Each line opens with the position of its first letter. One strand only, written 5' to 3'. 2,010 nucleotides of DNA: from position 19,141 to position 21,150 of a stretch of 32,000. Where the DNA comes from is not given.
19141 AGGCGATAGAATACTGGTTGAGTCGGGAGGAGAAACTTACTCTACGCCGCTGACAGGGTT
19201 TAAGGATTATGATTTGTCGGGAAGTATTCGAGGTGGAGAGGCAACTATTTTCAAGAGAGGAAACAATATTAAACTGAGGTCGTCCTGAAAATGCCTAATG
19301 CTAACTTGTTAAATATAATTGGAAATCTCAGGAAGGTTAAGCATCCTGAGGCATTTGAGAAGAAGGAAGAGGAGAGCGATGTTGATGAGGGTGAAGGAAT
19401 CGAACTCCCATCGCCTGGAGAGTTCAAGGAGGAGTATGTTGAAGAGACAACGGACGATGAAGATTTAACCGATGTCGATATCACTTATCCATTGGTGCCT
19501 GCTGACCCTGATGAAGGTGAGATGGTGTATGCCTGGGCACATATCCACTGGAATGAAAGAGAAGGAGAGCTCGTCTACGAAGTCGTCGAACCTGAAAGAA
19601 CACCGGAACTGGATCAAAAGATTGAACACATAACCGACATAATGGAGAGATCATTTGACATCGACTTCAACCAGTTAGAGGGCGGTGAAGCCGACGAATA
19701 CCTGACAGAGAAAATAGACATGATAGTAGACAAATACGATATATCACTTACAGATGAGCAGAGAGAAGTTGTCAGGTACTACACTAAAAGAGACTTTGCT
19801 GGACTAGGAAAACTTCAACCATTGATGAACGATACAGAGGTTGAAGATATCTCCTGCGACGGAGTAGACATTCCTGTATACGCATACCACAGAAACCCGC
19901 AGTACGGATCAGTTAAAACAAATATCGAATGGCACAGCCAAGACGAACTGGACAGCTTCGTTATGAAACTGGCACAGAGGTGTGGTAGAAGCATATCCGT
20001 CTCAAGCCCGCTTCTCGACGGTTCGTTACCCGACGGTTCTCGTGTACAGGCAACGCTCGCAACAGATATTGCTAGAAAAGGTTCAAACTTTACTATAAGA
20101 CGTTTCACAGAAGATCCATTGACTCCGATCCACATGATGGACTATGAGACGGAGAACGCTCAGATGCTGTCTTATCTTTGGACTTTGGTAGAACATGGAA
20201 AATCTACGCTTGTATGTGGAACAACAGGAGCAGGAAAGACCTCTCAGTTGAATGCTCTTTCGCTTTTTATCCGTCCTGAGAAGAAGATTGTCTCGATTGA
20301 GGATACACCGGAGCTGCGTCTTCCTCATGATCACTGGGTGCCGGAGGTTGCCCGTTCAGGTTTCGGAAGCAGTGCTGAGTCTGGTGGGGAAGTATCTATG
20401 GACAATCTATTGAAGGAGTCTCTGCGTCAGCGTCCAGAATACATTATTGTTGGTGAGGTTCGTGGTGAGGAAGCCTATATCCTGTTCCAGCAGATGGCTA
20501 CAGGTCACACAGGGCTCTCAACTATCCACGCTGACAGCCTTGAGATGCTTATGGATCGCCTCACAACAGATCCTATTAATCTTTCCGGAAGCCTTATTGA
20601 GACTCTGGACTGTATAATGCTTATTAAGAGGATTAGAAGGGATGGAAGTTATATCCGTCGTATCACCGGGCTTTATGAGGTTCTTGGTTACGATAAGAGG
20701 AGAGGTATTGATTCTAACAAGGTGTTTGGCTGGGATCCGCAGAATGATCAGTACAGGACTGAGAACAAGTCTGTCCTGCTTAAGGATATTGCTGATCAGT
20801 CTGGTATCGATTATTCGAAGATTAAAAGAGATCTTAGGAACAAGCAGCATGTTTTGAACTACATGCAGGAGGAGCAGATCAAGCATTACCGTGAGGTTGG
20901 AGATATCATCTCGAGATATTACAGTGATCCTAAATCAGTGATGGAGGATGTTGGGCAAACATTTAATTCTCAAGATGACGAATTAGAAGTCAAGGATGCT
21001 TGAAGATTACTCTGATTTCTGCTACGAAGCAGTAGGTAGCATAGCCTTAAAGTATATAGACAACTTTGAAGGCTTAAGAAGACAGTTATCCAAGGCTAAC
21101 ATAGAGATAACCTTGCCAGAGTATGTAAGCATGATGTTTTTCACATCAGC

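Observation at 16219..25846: Non-archaellum type IV pilus-like locus with seven prepilin-type genes, plus an orphan cytoplasmic coiled-coil gene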

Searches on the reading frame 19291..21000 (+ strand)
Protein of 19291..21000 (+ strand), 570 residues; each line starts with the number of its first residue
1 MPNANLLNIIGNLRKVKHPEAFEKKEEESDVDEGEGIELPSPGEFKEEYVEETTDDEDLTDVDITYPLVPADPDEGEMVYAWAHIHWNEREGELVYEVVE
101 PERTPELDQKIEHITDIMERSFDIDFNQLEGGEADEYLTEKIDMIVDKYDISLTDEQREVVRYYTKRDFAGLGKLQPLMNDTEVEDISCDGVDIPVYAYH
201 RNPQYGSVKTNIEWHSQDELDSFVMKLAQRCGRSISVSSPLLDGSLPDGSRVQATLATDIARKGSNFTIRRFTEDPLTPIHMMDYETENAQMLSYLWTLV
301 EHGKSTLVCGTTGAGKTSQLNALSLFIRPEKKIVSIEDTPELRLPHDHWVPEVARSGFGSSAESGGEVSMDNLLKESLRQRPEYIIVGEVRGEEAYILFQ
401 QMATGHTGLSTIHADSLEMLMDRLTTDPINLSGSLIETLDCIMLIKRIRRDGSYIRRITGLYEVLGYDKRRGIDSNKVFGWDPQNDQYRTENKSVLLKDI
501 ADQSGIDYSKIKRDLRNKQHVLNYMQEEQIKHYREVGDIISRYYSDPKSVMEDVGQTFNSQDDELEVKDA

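Call 9: search_protein_families(library=pfam, max_evalue=1, proteins=[window:19291-21000:+])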
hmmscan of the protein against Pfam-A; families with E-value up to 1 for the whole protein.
window:19291-21000:+ (570 aa): 11 families
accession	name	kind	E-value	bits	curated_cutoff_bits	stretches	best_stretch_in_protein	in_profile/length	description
PF00437.27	T2SSE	-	1e-31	110.4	24.9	1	212-443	38-273/370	Type II/IV secretion system protein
PF23989.1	PilB3_C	-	2.1e-07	31.4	27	1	490-554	6-70/83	PilB3-like, C-terminal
PF12775.13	AAA_7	-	0.0028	17.7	25.8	1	288-328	18-58/181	P-loop containing dynein motor region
PF00005.33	ABC_tran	-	0.0072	17.4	25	1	300-340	8-48/137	ABC transporter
PF13555.12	AAA_29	-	0.0086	16.3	27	1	298-332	18-51/61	P-loop containing region of AAA domain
PF13476.12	AAA_23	-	0.039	15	27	1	304-325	20-41/201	AAA domain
PF03193.22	RsgA_GTPase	-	0.049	13.9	30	1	285-324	89-127/174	RsgA GTPase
PF01580.24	FtsK_SpoIIIE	-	0.069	13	24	1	304-323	40-59/221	FtsK/SpoIIIE family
PF13401.12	AAA_22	-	0.097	13.4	27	1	302-327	4-29/130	AAA domain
PF13175.12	AAA_15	-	0.11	12.6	32.1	1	305-333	25-57/374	AAA ATPase domain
PF05970.20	PIF1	-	0.11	12.5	25.9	1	300-334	19-53/223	PIF1-like helicase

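Call 11: search_protein_families(library=ncbifam, max_evalue=0.1, proteins=[window:19291-21000:+])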
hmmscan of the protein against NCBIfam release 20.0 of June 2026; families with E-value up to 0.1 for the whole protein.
window:19291-21000:+ (570 aa): 32 families (the best 25 are shown)
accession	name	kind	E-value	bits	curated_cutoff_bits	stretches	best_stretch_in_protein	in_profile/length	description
NF058587.1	archaellum_moto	equivalog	1.2e-117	393.9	550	1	97-545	79-519/527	archaellum flagellar ATPase motor FlaI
NF053672.1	bindosome_BasE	exception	1.1e-59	202.6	1000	1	137-545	103-509/512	bindosome assembly system ATPase subunit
TIGR03819.1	heli_sec_ATPase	hypoth_equivalog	4.1e-48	164.3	373.15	1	164-425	44-298/340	TadA family conjugal transfer-associated ATPase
TIGR02788.1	VirB11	equivalog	1.9e-36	125.7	249.95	2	290-425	131-263/308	P-type DNA transfer ATPase VirB11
TIGR02782.1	TrbB_P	equivalog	1.8e-27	96.4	304.55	1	217-469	51-298/303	P-type conjugative transfer ATPase TrbB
NF010469.0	PRK13894.1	subfamily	1.9e-25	89.9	508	1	221-470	68-313/320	conjugal transfer ATPase TrbB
NF010475.0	PRK13900.1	equivalog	9.7e-24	84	389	2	289-424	146-279/333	type IV secretion system ATPase VirB11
NF010425.0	PRK13851.1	equivalog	3.9e-22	78.6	461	1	288-414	147-270/344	type IV secretion system protein VirB11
NF010407.0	PRK13833.1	subfamily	2.3e-17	63.4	499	1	235-449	77-289/323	conjugal transfer protein TrbB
NF041000.1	ATPase_ComGA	equivalog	5.8e-16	58.3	300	1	305-442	130-259/267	competence type IV pilus ATPase ComGA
TIGR02525.1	plasmid_TraJ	equivalog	2.8e-12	46.3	368.3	1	305-432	151-278/372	plasmid transfer ATPase TraJ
TIGR02538.1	type_IV_pilB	equivalog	4.3e-11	42.1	675.65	1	290-425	303-430/564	type IV-A pilus assembly ATPase PilB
TIGR01420.1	pilT_fam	subfamily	5.1e-11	42.4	319.1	1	306-424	125-239/343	PilT/PilU family type 4a pilus ATPase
NF007755.0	PRK10436.1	equivalog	5.7e-11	41.7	617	1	288-436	204-342/465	type II secretion system protein GspE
TIGR02533.1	type_II_gspE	equivalog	1.5e-10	40.3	630.25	1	299-425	238-357/486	type II secretion system ATPase GspE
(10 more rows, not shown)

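Call 12: find_encoding_contigs(protein=window:19291-21000:+, flank=10000, max_places=6)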
Protein window:19291-21000:+ (570 aa): no gene with exactly this product is on record in the collection.

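Call 13: find_related_loci(query=window:19291-21000:+, collection=genome_contigs, flank=10000)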
Query window:19291-21000:+ (570 aa) in genome_contigs; peptide patterns used: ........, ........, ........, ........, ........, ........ (x = any residue, [..] = any of these).
189 stretches matched a pattern; 178 encode a relative of the query (tblastn E <= 1e-3); the best 80 are kept; 80 distinct loci.
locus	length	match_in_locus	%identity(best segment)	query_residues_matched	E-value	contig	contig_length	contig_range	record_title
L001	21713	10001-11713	85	1-570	0e+0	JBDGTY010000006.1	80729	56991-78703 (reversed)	MAG: Candidatus Nanohalobium sp. isolate DAL-WCL_33_80C1R DAL-WCL_33_80C1R_6, whole genome shotgun sequence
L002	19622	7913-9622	83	1-570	0e+0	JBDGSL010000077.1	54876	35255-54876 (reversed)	MAG: Candidatus Nanohalobium sp. isolate DAL-WCL_22_75C1R DAL-WCL_22_75C1R_77, whole genome shotgun sequence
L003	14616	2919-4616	81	6-570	0e+0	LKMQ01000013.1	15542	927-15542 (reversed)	MAG: Nanohaloarchaea archaeon B1-Br10_U2g29 LB-BRINE-C1706, whole genome shotgun sequence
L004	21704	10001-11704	79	3-570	0e+0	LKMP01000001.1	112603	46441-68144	MAG: Nanohaloarchaea archaeon B1-Br10_U2g21 LB-BRINE-C4, whole genome shotgun sequence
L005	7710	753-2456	79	3-570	0e+0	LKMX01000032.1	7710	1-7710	MAG: Nanohaloarchaea archaeon PL-Br10_U2g27 PL-BRINE-C12667, whole genome shotgun sequence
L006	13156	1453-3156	78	1-570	0e+0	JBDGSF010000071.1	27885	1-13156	MAG: Candidatus Nanohaloarchaea archaeon isolate DAL-WCL_22_57C1R DAL-WCL_22_57C1R_71, whole genome shotgun sequence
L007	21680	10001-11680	80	9-570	0e+0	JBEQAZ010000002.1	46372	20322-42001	MAG: Candidatus Nanohaloarchaea archaeon isolate 04_S200.metabat_sspec.017_sub NODE_78_length_46372_cov_29.444740, whole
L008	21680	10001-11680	79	9-570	0e+0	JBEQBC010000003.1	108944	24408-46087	MAG: Candidatus Nanohaloarchaea archaeon isolate 04_S200.metabat2_refined.015 NODE_13_length_108944_cov_43.154783, whole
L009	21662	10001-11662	78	9-564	0e+0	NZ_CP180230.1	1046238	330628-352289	Candidatus Nanosalina sp. VS9-1 chromosome, complete genome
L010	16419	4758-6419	77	9-564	0e+0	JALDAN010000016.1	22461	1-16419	MAG: Candidatus Nanohalarchaeota archaeon isolate NHA29 k141_17604_length_22461_cov_25.7983, whole genome shotgun sequen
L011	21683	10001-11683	76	8-570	0e+0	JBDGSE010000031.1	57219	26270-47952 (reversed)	MAG: Candidatus Nanohaloarchaea archaeon isolate DAL-WCL_22_54C1R DAL-WCL_22_54C1R_31, whole genome shotgun sequence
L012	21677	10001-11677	77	6-564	0e+0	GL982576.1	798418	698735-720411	MAG: Candidatus Nanosalina sp. J07AB43 genomic scaffold scf_7180000030744, whole genome shotgun sequence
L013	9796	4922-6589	77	8-564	0e+0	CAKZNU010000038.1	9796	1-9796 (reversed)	MAG TPA_asm: uncultured euryarchaeote isolate ERR2683643_bin.0_CONCOCT_v1.1_MAG genome assembly, contig: ERZ1034569.987,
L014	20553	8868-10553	77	3-564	0e+0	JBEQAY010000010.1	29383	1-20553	MAG: Candidatus Nanohaloarchaea archaeon isolate 04_S200.metabat_sspec.014_sub NODE_220_length_29383_cov_76.545324, whol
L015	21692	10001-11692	75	4-569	0e+0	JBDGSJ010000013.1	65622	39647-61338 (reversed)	MAG: Candidatus Nanohaloarchaea archaeon isolate DAL-WCL_22_74C1R DAL-WCL_22_74C1R_13, whole genome shotgun sequence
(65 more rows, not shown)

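Call 49: search_solved_structures(query=window:19291-21000:+, max_evalue=1e-10)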
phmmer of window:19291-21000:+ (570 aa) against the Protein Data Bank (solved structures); distinct sequences matched with E-value up to 1e-10: 9.
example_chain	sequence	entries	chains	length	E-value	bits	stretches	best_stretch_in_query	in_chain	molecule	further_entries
2oap_1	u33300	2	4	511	1.3e-107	363.8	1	83-552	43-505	Type II secretion system protein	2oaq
4ii7_A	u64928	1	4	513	2.9e-77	263.6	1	83-542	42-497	FlaI ATPase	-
4ihq_A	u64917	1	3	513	1.9e-76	260.9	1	83-542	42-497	FlaI ATPase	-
8rkd_E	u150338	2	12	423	6.2e-42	147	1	127-468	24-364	Pilus assembly ATPase CpaF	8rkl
8rjf_A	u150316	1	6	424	6.3e-42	147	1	127-468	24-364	Pilus assembly ATPase CpaF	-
9e24_A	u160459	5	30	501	1e-41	146.3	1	127-468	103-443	CpaF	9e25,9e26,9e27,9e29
6bge_A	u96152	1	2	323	3.9e-21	78.3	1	194-426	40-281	VirB11-like protein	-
1g6o_A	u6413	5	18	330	4e-21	78.3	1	194-426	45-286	CAG-ALPHA | virB11 homolog | Cag-alfa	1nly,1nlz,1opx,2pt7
2gza_A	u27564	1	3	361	2.9e-17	65.6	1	259-425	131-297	Type IV secretion system protein VirB11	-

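Call 71: search_dna_similar(query=window:19291-21000:+, collection=plasmids, mode=protein, max_rows=25)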
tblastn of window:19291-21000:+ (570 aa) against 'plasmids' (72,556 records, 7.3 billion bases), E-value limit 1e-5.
The search stops at 5000 records and this limit was reached: more records match than are counted here, and every count below describes the 5000 best-scoring records only.
Records with a match: at least 5000; places in all: 5646; records where one place covers at least 80% of the query: 0.
Best place of each record, by identity: <60% 5000.
By first word of the organism name: Escherichia 896; Bacillus 458; Klebsiella 424; Rhizobium 358; Campylobacter 286; Agrobacterium 215; Ralstonia 149; Sinorhizobium 140; Enterobacter 130; uncultured 127; and 241 more.
By predicted mobility (MOB-suite, as given by PLSDB): conjugative 3283; non-mobilizable 1097; mobilizable 620.
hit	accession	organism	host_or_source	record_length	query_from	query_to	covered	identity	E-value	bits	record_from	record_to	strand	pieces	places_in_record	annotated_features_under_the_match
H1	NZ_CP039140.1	Haloferax mediterranei ATCC 33500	Cell culture,Spain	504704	152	551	70%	40.9%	5e-89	308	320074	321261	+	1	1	none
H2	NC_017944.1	Haloferax mediterranei ATCC 33500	-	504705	152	551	70%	40.9%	5e-89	308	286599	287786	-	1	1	none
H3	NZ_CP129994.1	Salinibaculum sp. KK48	cell culture,sediment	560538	153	555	71%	40.4%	1e-90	312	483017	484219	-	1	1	ATPase, T2SS/T4P/T4SS family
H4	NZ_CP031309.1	Natronorubrum bangense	Cell culture,The Bange salt-alkaline ...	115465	105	468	64%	42.5%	2e-76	313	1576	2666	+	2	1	hypothetical protein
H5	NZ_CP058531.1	Halobaculum halophilum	cell culture,sediment in salt lake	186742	163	551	68%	39.2%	2e-85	297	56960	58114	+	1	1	type II/IV secretion system ATPase subunit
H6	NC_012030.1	Halorubrum lacusprofundi ATCC 49239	-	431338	152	427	48%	45.3%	1e-67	246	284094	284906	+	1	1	type II/IV secretion system ATPase subunit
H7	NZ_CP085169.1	Sulfitobacter sp. DSM 110093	cell culture,Sediment from the Channel ...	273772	92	490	70%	30.9%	2e-36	152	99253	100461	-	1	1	CpaF family protein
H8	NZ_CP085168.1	Sulfitobacter sp. DSM 110093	cell culture,Sediment from the Channel ...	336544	92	490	70%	30.9%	2e-36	152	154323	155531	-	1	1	CpaF family protein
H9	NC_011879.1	Pseudarthrobacter chlorophenolicus A6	-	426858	137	489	62%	34.7%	1e-37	157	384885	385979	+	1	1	CpaF family protein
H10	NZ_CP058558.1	Alkaliphilus sp. B6464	-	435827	130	533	71%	30.1%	5e-33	142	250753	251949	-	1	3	CpaF family protein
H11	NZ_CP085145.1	Sulfitobacter dubius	cell culture,Sediment from the Channel ...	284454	92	483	69%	30.7%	2e-36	152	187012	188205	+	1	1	CpaF family protein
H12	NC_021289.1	Caballeronia insecticola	-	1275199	112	486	66%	31.9%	2e-34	147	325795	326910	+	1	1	none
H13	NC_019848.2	Sinorhizobium meliloti GR4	-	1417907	83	468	68%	30.8%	5e-35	148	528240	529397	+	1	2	record has no annotation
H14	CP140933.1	Sinorhizobium meliloti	Medicago lupulina,whole organism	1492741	83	468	68%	30.8%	5e-35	148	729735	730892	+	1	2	CpaF family protein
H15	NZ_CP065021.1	Sinorhizobium meliloti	Medicago sativa subsp. varia (Martyn) ...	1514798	83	468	68%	30.8%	5e-35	148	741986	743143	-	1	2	none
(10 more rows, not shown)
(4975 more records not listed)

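Call 72: get_annotated_region(hit=H3, flank=8000)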
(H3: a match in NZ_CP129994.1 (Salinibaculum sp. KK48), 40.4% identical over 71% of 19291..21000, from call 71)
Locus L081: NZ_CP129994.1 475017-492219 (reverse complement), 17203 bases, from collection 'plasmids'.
description: Salinibaculum sp. KK48 plasmid unnamed2, complete sequence
organism: Salinibaculum sp. KK48 (NCBI taxid 3058903)
taxonomy: Archaea; Euryarchaeota; Halobacteria; Halobacteriales; Haloarculaceae; Salinibaculum; Salinibaculum sp. KK48
host: -; source: cell culture,sediment; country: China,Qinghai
typing (MOB-suite, as given by PLSDB): non-mobilizable
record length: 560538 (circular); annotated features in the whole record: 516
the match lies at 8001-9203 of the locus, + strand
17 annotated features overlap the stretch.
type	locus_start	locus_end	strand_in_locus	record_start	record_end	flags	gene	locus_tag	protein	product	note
CDS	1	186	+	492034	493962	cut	-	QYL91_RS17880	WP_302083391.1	TFIIB-type zinc ribbon-containing protein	-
CDS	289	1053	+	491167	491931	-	nucS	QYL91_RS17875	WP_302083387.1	endonuclease NucS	-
CDS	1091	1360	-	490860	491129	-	-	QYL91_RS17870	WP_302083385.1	hypothetical protein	-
CDS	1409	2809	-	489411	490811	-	-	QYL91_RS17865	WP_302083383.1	hypothetical protein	-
CDS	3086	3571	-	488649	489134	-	-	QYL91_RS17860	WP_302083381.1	type IV pilin N-terminal domain-containing protein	-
CDS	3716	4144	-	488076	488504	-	-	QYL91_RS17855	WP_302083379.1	type IV pilin N-terminal domain-containing protein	-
CDS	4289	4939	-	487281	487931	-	-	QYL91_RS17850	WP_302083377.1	DNA-binding protein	-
CDS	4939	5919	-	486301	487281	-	-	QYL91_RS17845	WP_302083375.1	replication factor A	-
CDS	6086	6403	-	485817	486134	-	-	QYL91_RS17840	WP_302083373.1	FUN14 domain-containing protein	-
CDS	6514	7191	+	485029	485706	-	-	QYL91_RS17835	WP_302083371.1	hypothetical protein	-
CDS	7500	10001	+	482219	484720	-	-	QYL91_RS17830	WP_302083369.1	ATPase, T2SS/T4P/T4SS family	-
CDS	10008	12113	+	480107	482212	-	-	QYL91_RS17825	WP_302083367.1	type II secretion system F family protein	-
CDS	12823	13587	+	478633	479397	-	-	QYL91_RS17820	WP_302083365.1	hypothetical protein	-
CDS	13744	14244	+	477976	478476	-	-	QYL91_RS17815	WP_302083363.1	hypothetical protein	-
CDS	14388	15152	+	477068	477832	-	-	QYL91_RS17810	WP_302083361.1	hypothetical protein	-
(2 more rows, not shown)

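Call 73: get_annotated_region(hit=H5, flank=8000)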
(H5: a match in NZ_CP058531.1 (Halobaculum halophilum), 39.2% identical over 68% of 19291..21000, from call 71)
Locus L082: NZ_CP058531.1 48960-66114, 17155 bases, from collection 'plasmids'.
description: Halobaculum halophilum strain Gai3-2 plasmid unnamed2, complete sequence
organism: Halobaculum halophilum (NCBI taxid 2743090)
taxonomy: Archaea; Euryarchaeota; Halobacteria; Halobacteriales; Haloferacaceae; Halobaculum; Halobaculum halophilum
host: -; source: cell culture,sediment in salt lake; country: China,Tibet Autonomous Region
typing (MOB-suite, as given by PLSDB): non-mobilizable
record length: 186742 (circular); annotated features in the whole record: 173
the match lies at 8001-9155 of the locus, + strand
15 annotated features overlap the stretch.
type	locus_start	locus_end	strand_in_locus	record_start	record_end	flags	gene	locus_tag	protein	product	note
CDS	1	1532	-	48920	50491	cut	-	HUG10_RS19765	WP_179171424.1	hypothetical protein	-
CDS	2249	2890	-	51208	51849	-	-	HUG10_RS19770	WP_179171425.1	transcriptional regulator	-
CDS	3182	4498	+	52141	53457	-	-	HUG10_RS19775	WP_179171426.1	MFS transporter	GO:0055085 - transmembrane transport [Evidence IEA]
CDS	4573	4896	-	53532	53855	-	-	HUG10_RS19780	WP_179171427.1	FUN14 domain-containing protein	-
CDS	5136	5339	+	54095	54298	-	-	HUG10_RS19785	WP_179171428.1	DUF4177 domain-containing protein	-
CDS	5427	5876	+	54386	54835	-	-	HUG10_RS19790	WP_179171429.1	type IV pilin N-terminal domain-containing protein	-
CDS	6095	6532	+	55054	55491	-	-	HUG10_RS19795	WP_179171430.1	hypothetical protein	-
CDS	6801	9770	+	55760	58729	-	-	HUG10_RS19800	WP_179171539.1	type II/IV secretion system ATPase subunit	-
CDS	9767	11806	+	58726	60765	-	-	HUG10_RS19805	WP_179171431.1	type II secretion system F family protein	-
CDS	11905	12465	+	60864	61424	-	-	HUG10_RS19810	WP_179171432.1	hypothetical protein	-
CDS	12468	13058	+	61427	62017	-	-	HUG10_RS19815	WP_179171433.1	hypothetical protein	-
CDS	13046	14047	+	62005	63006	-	-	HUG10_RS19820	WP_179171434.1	hypothetical protein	-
CDS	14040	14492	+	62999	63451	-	-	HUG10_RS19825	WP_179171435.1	hypothetical protein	-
CDS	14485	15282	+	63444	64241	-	-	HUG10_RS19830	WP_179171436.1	hypothetical protein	-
CDS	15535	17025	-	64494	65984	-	-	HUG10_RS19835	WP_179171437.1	hypothetical protein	-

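Call 74: search_protein_families(library=pfam, max_evalue=0.001, proteins=[L082:5427-5873:+, L082:6095-6529:+, L082:11905-12462:+, L082:12468-13055:+, L082:13046-14044:+, L082:14040-14489:+, L082:14485-15279:+, L081:12823-13584:+, L081:13744-14241:+, L081:14388-15149:+])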
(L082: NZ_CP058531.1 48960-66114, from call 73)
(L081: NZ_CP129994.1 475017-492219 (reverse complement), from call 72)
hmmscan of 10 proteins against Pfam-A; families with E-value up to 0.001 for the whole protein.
L082:5427-5873:+ (149 aa): 1 family
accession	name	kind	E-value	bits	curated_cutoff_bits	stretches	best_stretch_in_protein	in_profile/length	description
PF07790.16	Pilin_N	-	9e-23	81.4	25.2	1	11-84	1-70/78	Archaeal Type IV pilin, N-terminal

L082:6095-6529:+ (145 aa): 0 families

L082:11905-12462:+ (186 aa): 1 family
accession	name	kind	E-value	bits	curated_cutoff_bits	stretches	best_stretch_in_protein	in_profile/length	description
PF23958.1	DUF7287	-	5.3e-32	112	27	1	1-186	8-157/157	Family of unknown function (DUF7287)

L082:12468-13055:+ (196 aa): 1 family
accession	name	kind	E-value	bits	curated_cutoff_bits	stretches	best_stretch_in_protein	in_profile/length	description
PF23959.1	DUF7288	-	2.4e-65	220.8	27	1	2-193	1-184/184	Family of unknown function (DUF7288)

L082:13046-14044:+ (333 aa): 1 family
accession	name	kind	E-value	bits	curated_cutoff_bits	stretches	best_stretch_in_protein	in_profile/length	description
PF23922.1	DUF7261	-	0.0002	22.1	27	1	21-92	3-76/169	Family of unknown function (DUF7261)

L082:14040-14489:+ (150 aa): 1 family
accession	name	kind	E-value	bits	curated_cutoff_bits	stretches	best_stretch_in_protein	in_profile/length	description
PF23928.1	DUF7266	-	4.7e-25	88.4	27.6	1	3-147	2-142/145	Family of unknown function (DUF7266)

L082:14485-15279:+ (265 aa): 1 family
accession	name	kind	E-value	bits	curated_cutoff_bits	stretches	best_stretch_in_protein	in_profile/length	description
PF23960.2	DUF7289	-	6.3e-50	170.4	27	1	4-262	1-237/238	Family of unknown function (DUF7289)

L081:12823-13584:+ (254 aa): 1 family
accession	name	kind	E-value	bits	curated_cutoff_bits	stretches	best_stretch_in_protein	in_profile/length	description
PF23959.1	DUF7288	-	7.3e-31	108.4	27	1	34-251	1-184/184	Family of unknown function (DUF7288)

L081:13744-14241:+ (166 aa): 1 family
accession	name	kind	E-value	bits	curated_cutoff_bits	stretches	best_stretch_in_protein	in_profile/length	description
PF23928.1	DUF7266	-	8.3e-12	45.5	27.6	1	6-141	2-124/145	Family of unknown function (DUF7266)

L081:14388-15149:+ (254 aa): 1 family
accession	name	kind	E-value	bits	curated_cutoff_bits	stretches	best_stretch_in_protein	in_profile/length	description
PF23960.2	DUF7289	-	3.3e-15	56.7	27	1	2-249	27-238/238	Family of unknown function (DUF7289)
